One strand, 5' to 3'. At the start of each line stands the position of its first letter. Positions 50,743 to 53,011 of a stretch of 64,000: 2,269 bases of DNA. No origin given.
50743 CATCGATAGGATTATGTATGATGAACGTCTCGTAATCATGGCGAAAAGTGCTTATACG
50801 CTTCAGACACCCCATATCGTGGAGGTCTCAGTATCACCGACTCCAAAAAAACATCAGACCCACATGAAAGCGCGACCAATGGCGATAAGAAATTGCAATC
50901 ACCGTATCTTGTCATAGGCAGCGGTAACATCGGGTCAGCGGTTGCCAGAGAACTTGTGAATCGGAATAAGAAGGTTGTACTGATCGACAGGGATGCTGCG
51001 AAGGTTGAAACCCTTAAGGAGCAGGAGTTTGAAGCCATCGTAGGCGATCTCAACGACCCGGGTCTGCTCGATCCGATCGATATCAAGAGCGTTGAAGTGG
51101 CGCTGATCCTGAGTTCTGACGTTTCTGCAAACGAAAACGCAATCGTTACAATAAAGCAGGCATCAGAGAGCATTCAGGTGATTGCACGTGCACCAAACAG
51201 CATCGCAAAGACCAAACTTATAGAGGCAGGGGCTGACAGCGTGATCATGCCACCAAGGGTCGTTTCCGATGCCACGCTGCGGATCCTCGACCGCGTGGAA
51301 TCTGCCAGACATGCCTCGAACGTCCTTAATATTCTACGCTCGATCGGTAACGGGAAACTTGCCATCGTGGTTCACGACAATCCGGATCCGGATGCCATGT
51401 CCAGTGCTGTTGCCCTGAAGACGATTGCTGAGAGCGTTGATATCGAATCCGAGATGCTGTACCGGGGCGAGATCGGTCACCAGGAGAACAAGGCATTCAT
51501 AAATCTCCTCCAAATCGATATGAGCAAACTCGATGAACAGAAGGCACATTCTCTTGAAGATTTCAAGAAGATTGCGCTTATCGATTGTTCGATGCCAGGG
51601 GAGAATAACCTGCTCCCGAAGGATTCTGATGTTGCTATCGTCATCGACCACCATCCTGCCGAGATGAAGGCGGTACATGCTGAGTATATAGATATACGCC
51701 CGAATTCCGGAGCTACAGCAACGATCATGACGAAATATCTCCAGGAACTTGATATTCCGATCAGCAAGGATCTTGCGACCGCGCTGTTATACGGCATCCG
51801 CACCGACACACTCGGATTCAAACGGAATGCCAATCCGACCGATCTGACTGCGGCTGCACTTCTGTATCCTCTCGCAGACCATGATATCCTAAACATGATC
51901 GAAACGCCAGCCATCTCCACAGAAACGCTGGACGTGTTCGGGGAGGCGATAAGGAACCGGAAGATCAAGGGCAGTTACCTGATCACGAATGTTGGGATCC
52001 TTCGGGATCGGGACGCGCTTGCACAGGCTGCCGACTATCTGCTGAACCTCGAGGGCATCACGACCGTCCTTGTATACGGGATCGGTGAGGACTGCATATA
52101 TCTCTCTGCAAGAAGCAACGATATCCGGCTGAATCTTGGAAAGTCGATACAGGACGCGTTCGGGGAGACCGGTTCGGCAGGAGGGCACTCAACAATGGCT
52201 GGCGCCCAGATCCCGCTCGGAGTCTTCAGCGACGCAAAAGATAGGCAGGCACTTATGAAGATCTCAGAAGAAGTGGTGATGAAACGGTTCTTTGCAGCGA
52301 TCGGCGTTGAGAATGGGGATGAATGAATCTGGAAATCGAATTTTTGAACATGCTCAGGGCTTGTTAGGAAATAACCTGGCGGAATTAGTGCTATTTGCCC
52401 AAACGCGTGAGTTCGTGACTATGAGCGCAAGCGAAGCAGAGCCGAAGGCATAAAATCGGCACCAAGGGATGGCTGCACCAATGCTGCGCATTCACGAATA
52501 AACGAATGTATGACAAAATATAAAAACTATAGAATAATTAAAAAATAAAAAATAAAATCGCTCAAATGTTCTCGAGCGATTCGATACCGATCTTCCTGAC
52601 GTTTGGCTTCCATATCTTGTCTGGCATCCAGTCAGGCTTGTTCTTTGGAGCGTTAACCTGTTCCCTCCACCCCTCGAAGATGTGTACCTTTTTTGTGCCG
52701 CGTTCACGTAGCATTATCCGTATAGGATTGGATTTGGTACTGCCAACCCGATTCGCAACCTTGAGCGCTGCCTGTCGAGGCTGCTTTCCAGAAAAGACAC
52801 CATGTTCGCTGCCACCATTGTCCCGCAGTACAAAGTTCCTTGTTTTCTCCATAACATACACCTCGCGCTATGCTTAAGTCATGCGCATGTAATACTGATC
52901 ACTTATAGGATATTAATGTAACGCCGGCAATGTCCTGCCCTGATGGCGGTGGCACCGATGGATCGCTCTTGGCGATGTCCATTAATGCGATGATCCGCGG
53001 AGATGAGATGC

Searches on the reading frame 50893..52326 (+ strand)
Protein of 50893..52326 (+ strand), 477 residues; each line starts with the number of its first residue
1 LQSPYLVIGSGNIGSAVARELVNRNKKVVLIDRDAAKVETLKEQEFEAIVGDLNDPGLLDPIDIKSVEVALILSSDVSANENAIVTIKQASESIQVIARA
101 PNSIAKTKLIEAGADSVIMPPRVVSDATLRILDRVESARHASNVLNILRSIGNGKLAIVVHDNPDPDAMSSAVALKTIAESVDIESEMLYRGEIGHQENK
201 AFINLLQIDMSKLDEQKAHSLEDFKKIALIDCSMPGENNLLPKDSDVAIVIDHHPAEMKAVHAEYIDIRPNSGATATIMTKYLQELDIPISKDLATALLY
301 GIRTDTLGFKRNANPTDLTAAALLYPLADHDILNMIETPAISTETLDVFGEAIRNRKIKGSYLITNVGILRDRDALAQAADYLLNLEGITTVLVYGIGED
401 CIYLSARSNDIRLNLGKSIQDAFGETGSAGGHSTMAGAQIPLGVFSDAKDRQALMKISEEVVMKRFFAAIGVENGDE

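Call 16: search_protein_families(library=pfam, proteins=[window:50893-52326:+])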
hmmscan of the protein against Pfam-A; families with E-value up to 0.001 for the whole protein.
window:50893-52326:+ (477 aa): 13 families
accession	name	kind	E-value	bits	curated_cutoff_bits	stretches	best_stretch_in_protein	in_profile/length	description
PF02254.24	TrkA_N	-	2.1e-24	86.5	23.8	1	5-120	1-116/116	TrkA-N domain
PF01368.27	DHH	-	1e-12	48.9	28.1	1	156-302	2-125/125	DHH family, N-terminal domain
PF02272.25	DHHA1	-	5.3e-10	40.1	25.9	1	361-450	3-88/102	DHHA1 domain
PF03435.24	Sacchrp_dh_NADP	-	4.2e-06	27.6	25.1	1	6-78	2-80/129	Saccharopine dehydrogenase NADP binding domain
PF02558.23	ApbA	-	7.3e-06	26.1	22.2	1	6-91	2-78/150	Ketopantoate reductase PanE/ApbA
PF13460.12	NAD_binding_10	-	1.6e-05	25.3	27.2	1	9-58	2-53/184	NAD(P)H-binding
PF03807.23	F420_oxidored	-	7.1e-05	23.8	21.6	1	7-44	4-43/94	NADP oxidoreductase coenzyme F420-dependent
PF01266.30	DAO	-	0.00028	21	27.9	1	6-34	3-31/353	FAD dependent oxidoreductase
PF03446.21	NAD_binding_2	-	0.00045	20.7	21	0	7-48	4-45/161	NAD binding domain of 6-phosphogluconate dehydrogenase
PF01370.27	Epimerase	-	0.00057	19.8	20.9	1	7-90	3-91/240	NAD dependent epimerase/dehydratase family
PF01488.26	Shikimate_DH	-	0.00067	20.2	24.3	0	5-45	15-56/138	Shikimate / quinate 5-dehydrogenase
PF03721.20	UDPG_MGDP_dh_N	-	0.00084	19.4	27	0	7-48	5-46/187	UDP-glucose/GDP-mannose dehydrogenase family, NAD binding domain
PF02737.24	3HCDH_N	-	0.00096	19.5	22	0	7-96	4-92/180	3-hydroxyacyl-CoA dehydrogenase, NAD binding domain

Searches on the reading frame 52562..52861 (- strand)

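Call 16: search_protein_families(library=pfam, proteins=[window:52562-52861:-])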
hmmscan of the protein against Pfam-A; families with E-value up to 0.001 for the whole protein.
window:52562-52861:- (99 aa): 1 family
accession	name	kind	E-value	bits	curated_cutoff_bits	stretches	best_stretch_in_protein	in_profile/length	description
PF05854.16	MC1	-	4.3e-41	139.6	23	1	7-97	2-96/96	Non-histone chromosomal protein MC1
